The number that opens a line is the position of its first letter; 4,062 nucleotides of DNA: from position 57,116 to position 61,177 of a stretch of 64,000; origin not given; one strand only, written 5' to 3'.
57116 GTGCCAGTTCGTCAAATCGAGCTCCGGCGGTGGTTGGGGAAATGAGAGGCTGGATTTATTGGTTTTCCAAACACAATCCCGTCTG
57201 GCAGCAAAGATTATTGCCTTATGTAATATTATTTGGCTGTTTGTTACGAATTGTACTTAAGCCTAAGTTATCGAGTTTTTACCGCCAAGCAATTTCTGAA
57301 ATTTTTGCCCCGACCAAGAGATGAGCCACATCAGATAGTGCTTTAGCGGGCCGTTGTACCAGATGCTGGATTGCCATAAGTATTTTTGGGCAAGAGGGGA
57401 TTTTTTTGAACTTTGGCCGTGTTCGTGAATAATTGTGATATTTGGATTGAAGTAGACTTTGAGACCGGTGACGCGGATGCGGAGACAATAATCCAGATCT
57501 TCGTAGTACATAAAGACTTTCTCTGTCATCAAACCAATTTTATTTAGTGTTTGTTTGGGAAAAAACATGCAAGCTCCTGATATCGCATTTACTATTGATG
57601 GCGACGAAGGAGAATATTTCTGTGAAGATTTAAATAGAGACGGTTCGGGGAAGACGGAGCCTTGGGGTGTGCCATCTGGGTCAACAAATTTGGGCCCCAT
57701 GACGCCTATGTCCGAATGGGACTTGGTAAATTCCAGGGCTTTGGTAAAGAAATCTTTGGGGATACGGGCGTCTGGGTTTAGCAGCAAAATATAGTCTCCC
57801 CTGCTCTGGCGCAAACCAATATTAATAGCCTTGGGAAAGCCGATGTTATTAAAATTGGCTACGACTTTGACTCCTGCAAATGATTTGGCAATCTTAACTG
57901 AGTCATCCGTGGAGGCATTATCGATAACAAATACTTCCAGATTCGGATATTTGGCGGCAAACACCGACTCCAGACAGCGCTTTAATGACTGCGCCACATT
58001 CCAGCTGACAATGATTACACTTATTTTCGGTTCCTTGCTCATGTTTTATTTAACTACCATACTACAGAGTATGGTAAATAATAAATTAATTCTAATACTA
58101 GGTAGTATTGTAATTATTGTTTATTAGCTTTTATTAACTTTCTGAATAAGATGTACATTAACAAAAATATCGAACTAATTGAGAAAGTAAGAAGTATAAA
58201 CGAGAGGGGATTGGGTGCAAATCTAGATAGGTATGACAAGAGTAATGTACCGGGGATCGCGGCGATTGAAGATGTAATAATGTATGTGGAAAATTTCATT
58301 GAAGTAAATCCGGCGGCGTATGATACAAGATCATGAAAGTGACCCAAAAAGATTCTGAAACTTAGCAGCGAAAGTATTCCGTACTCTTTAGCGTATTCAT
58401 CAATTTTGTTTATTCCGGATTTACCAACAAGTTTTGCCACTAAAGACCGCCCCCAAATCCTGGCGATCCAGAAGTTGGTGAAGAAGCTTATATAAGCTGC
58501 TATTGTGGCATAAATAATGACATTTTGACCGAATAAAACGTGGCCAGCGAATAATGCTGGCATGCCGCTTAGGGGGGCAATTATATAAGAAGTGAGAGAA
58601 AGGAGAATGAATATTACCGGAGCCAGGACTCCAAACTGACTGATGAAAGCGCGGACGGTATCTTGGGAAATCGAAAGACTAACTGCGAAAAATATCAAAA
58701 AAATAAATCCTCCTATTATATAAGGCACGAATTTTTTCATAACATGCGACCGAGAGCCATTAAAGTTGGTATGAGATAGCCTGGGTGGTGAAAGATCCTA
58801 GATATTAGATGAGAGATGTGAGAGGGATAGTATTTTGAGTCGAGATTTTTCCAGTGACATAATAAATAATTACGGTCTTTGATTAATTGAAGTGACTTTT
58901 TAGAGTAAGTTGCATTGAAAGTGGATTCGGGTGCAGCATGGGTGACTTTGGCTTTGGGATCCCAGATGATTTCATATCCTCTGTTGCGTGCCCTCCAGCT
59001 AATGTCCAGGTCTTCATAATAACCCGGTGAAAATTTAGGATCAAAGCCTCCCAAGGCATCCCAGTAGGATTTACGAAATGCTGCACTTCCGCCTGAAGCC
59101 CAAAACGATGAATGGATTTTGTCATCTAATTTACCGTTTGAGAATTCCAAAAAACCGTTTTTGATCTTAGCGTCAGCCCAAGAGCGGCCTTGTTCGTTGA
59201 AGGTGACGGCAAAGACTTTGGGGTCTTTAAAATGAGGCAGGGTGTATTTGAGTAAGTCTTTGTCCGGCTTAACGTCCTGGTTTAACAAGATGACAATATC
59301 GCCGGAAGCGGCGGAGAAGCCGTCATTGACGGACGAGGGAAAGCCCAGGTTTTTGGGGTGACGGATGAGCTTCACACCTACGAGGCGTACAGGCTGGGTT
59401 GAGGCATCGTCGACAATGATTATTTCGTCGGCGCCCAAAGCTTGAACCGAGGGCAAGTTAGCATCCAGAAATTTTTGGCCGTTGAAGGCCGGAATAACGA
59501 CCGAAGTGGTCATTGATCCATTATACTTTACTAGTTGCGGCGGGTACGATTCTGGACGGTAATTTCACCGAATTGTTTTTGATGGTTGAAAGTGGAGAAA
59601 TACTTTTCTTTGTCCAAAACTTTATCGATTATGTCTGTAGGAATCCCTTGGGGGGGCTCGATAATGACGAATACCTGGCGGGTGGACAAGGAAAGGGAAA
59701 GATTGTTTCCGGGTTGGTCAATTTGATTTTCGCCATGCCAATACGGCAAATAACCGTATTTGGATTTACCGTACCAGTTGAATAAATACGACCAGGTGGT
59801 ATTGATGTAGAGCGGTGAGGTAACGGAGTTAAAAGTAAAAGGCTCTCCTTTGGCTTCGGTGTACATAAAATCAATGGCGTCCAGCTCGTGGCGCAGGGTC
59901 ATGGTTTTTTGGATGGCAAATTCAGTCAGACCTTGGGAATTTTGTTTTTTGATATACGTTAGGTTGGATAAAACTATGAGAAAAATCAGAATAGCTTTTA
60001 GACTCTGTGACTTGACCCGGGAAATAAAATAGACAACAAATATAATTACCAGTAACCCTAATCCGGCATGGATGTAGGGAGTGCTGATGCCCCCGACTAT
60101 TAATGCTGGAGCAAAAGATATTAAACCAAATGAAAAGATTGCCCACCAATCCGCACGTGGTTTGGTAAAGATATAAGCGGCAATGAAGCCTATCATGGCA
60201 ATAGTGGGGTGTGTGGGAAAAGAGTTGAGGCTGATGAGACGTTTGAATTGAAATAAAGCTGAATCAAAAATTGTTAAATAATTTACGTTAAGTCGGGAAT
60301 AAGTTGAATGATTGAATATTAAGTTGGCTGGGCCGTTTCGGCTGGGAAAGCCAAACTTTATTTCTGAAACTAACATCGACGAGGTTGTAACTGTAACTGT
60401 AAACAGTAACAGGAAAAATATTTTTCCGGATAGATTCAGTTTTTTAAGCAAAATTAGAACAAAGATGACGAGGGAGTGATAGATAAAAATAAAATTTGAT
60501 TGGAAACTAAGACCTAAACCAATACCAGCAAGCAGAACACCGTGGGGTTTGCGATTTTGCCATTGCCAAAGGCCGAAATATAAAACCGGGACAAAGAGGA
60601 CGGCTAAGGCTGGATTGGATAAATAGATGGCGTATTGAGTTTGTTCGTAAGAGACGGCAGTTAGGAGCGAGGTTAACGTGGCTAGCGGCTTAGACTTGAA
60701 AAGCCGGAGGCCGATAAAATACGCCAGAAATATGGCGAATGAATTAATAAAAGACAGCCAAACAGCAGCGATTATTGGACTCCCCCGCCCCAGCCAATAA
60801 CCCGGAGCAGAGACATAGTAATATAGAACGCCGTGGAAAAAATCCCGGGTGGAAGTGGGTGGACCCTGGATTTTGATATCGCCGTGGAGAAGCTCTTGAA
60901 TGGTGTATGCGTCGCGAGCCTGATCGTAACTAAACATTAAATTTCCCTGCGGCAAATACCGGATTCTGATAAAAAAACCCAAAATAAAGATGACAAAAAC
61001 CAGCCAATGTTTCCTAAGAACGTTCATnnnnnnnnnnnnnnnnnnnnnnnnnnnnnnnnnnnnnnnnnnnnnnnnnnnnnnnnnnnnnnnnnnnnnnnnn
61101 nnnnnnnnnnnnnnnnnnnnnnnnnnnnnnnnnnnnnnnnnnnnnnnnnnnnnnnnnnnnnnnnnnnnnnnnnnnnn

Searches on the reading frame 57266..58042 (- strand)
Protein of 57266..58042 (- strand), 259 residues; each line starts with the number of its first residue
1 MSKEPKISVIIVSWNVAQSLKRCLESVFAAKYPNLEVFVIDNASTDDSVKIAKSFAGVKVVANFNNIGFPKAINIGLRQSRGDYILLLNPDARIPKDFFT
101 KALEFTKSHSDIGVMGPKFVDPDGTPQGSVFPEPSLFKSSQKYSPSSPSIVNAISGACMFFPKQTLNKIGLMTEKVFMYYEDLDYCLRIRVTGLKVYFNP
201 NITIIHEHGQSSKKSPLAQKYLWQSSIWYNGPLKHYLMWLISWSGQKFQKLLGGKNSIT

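Call 38: search_protein_families(library=pfam, proteins=[window:57266-58042:-], max_evalue=0.0001)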
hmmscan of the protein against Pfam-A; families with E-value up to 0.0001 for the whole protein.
window:57266-58042:- (259 aa): 4 families
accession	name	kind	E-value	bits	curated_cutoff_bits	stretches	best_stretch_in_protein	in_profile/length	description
PF00535.33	Glycos_transf_2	-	2e-27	96.6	23.3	1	8-130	1-127/168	Glycosyl transferase family 2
PF13641.12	Glyco_tranf_2_3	-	1.5e-19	71.3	27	1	5-215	1-220/230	Glycosyltransferase like family 2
PF13632.12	Glyco_trans_2_3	-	1.2e-08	35.4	27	1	84-245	1-161/198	Glycosyl transferase family group 2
PF10111.15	Glyco_tranf_2_2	-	6.7e-05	22.9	27.3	0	30-108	23-108/276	Glycosyltransferase like family 2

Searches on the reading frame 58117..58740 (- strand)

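Call 38: search_protein_families(library=pfam, proteins=[window:58117-58740:-], max_evalue=0.0001)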
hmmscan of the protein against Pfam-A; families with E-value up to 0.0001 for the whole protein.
window:58117-58740:- (208 aa): 1 family
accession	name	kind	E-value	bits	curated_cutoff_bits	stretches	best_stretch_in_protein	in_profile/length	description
PF09335.16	VTT_dom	-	1.6e-16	61.3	33.9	1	60-172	4-121/123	VTT domain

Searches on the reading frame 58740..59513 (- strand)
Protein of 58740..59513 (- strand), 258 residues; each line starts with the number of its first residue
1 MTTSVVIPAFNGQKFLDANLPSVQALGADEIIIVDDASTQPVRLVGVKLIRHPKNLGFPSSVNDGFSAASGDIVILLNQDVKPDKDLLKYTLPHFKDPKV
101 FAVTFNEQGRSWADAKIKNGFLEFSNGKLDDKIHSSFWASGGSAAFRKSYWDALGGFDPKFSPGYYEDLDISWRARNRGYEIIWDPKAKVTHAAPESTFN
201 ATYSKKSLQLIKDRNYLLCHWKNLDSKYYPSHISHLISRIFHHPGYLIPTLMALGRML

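Call 38: search_protein_families(library=pfam, proteins=[window:58740-59513:-], max_evalue=0.0001)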
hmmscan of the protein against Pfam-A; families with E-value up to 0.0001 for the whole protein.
window:58740-59513:- (258 aa): 3 families
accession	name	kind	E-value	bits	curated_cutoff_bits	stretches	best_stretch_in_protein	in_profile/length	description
PF00535.33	Glycos_transf_2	-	2.1e-19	70.5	23.3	1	4-150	1-164/168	Glycosyl transferase family 2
PF13641.12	Glyco_tranf_2_3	-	7.2e-16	59.3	27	1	3-202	3-220/230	Glycosyltransferase like family 2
PF13632.12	Glyco_trans_2_3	-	3e-08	34.2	27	1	73-204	1-134/198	Glycosyl transferase family group 2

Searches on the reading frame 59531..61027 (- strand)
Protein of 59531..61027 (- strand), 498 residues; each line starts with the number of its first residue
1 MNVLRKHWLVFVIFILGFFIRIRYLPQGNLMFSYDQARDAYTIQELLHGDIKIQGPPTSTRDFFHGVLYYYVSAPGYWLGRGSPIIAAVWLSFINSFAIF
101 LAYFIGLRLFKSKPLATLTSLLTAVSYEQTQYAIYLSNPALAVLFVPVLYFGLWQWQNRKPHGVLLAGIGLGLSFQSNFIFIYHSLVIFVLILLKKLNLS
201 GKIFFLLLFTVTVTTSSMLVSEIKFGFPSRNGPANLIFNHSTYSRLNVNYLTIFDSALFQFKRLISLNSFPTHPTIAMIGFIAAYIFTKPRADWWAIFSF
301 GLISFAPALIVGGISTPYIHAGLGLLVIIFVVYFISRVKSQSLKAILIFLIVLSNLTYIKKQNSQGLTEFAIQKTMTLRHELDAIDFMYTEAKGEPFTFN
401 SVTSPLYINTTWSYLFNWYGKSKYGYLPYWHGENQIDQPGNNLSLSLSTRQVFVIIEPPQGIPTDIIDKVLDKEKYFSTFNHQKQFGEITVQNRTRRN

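Call 16: find_encoding_contigs(protein=window:59531-61027:-, flank=10000, max_places=1)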
Protein window:59531-61027:- (498 aa): no gene with exactly this product is on record in the collection.

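Call 38: search_protein_families(library=pfam, proteins=[window:59534-61027:-], max_evalue=0.0001)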
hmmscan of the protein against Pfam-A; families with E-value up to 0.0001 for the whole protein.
window:59534-61027:- (498 aa): 0 families
